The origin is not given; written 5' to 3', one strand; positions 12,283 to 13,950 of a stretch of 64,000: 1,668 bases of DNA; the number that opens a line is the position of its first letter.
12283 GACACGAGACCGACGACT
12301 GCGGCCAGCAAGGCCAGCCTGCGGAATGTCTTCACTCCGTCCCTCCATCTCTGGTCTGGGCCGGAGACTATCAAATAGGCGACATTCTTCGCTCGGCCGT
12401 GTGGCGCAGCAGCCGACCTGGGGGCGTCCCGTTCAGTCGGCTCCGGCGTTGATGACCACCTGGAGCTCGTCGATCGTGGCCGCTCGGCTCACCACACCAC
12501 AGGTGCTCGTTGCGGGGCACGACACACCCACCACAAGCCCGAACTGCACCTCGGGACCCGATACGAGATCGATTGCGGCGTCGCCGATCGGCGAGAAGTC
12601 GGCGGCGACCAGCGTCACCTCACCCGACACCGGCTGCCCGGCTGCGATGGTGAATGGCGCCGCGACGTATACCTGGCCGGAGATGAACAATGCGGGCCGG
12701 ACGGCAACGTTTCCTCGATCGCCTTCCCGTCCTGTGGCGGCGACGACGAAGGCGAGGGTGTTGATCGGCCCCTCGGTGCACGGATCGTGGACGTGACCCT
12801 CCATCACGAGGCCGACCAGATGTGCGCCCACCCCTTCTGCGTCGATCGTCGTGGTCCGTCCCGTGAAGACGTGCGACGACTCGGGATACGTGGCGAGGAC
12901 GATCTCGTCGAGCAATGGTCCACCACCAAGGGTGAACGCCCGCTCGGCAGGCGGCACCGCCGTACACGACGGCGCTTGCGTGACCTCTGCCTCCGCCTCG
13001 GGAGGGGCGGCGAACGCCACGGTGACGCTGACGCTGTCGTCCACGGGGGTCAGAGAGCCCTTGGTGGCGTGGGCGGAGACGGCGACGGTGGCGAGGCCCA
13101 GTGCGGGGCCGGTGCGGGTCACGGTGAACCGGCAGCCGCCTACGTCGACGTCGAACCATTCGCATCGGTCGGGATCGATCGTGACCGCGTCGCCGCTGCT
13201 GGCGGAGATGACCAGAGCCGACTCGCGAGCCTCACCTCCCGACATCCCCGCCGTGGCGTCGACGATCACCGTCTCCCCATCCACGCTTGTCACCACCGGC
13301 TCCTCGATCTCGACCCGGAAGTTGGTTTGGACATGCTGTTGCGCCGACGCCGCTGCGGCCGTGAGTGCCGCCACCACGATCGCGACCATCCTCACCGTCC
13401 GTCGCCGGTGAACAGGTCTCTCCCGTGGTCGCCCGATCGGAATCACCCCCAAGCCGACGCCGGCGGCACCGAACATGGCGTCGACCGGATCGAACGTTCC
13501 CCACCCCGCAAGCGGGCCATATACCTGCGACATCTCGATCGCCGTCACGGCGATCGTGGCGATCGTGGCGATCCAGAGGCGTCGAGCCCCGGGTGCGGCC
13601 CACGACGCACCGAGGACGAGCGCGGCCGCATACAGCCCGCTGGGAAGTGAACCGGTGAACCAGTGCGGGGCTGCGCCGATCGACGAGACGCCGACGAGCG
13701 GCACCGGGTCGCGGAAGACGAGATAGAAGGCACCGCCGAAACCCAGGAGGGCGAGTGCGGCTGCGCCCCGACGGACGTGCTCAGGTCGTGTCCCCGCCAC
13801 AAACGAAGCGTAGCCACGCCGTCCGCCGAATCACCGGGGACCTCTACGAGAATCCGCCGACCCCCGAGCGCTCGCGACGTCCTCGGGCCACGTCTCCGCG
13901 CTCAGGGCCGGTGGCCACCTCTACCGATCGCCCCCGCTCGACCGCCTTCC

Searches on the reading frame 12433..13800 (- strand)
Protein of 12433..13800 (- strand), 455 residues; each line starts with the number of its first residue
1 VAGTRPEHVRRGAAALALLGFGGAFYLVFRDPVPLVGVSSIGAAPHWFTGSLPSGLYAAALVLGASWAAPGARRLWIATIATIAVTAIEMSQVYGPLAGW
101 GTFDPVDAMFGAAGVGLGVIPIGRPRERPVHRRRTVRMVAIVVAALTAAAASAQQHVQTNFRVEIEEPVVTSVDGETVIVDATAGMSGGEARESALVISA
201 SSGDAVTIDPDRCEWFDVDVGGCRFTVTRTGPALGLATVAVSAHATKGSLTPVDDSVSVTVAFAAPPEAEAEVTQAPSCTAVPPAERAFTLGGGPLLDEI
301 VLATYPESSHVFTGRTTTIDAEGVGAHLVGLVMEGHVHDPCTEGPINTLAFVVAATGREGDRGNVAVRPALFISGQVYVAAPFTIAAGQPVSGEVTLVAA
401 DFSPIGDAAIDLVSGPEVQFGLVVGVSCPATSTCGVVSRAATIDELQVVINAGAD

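Call 3: search_protein_families(library=pfam, proteins=[window:12433-13800:-], max_evalue=0.1)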
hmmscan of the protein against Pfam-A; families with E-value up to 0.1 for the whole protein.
window:12433-13800:- (455 aa): 1 family
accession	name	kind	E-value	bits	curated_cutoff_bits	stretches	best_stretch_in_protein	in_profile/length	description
PF10990.13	DUF2809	-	0.0012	19.8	29.3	1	45-99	3-57/86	Protein of unknown function (DUF2809)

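Call 4: search_protein_families(library=ncbifam, proteins=[window:12433-13800:-], max_evalue=0.1)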
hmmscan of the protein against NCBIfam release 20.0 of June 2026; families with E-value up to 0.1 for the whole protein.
window:12433-13800:- (455 aa): 0 families

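Call 5: find_homologous_proteins(query=window:12433-13800:-)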
Query window:12433-13800:- (455 aa): 3 proteins with E <= 0.001 among 8000 candidates.
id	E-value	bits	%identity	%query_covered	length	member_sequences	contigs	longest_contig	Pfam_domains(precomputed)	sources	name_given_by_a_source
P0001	7.0e-289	976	100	100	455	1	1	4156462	-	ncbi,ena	-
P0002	1.8e-75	273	41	96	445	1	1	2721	-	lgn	-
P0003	5.9e-53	199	34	81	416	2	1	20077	-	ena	-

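Call 6: find_encoding_contigs(protein=window:12433-13800:-, flank=10000)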
Protein window:12433-13800:- (455 aa): no gene with exactly this product is on record in the collection.

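Call 7: find_encoding_contigs(protein=P0003, flank=10000)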
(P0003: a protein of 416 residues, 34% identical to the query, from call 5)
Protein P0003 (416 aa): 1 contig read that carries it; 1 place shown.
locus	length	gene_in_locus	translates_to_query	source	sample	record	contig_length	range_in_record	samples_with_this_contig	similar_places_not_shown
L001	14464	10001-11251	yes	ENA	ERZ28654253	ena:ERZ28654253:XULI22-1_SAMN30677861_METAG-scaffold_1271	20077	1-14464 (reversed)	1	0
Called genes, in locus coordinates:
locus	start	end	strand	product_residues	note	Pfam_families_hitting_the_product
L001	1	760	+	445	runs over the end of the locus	PF22484:DUF6986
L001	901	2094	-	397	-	-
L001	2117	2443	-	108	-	PF00576:Transthyretin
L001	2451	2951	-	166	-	PF09349:OHCU_decarbox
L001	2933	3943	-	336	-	PF03561:Allantoicase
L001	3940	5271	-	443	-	PF01979:Amidohydro_1, PF07969:Amidohydro_3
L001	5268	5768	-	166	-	PF00383:dCMP_cyt_deam_1, PF14437:MafB19-deam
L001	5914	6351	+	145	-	-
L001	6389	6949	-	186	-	PF04978:MST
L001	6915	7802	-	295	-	PF00892:EamA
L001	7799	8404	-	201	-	PF19700:DUF6198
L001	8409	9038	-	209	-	PF03358:FMN_red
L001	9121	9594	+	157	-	PF01047:MarR, PF12802:MarR_2, PF01022:HTH_5 (weak)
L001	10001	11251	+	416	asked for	-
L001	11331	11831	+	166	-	PF05163:DinB, PF12867:DinB_2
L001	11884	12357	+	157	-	-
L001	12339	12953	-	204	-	-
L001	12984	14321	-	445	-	PF02749:QRPTase_N (faint), PF17767:NAPRTase_N, PF04095:NAPRTase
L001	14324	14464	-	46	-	?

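Call 8: find_encoding_contigs(protein=P0002, flank=10000)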
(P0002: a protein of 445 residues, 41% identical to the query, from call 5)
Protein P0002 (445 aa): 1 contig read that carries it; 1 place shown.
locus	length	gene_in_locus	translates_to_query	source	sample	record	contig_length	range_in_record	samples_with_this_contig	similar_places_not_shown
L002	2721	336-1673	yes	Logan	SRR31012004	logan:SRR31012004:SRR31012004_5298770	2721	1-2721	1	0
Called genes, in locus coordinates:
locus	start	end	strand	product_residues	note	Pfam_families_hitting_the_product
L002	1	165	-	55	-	?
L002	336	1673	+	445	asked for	-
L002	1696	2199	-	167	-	PF02643:DUF192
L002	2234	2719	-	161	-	?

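Call 9: find_encoding_contigs(protein=P0001, flank=10000)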
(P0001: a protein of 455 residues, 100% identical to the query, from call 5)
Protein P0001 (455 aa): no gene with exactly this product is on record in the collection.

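Call 25: search_protein_families(library=pfam, proteins=[P0002, L001:9782-11251:+], max_evalue=10)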
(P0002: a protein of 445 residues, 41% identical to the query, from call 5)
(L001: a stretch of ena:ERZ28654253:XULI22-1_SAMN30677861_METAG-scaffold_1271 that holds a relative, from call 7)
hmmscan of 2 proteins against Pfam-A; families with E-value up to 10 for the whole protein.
P0002 (445 aa): 0 families

L001:9782-11251:+ (489 aa): 0 families

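Call 35: predict_structure(alignment_id=A1)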
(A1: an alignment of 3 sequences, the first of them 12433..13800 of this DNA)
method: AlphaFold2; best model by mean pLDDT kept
length: 455 residues; sequences in the alignment: 3
mean_pLDDT: 56.1   pTM: 0.35
mean pLDDT of the five models: 56.1, 55.8, 54.6, 51.3, 41.0
residues with pLDDT >= 90: 0; 70-90: 157; 50-70: 101; < 50: 197
segments of 3 or more residues with pLDDT < 50: 1-5, 8-15, 20-160, 232-234, 248-251, 266-286, 292-295, 338-342
pLDDT, mean of each block of 10 residues (from residue 1): 42 48 40 26 24 39 45 41 41 30 31 32 33 40 39 34 76 76 70 67 80 65 79 66 65 71 53 34 49 53 64 74 70 55 60 79 74 71 75 76 56 60 73 69 76 56
secondary structure, 60 per line:
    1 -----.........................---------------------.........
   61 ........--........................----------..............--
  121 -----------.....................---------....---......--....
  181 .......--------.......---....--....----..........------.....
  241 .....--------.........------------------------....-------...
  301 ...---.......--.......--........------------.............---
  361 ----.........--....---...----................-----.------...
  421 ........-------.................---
elements in order: H6-30 H52-68 H71-94 H105-118 H132-152 E162-165 E169-174 E177-187 E196-202 E206-209 E212-215 E220-229 E236-245 E254-262 E287-290 E298-303 E307-313 E316-322 E325-332 E345-357 E365-373 E376-379 E383-385 E390-398 H399-405 E418-428 E436-452

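Call 78: search_protein_families(library=padloc, proteins=[window:12433-13800:-], max_evalue=0.001)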
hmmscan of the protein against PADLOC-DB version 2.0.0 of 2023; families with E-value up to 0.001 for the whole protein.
window:12433-13800:- (455 aa): 0 families
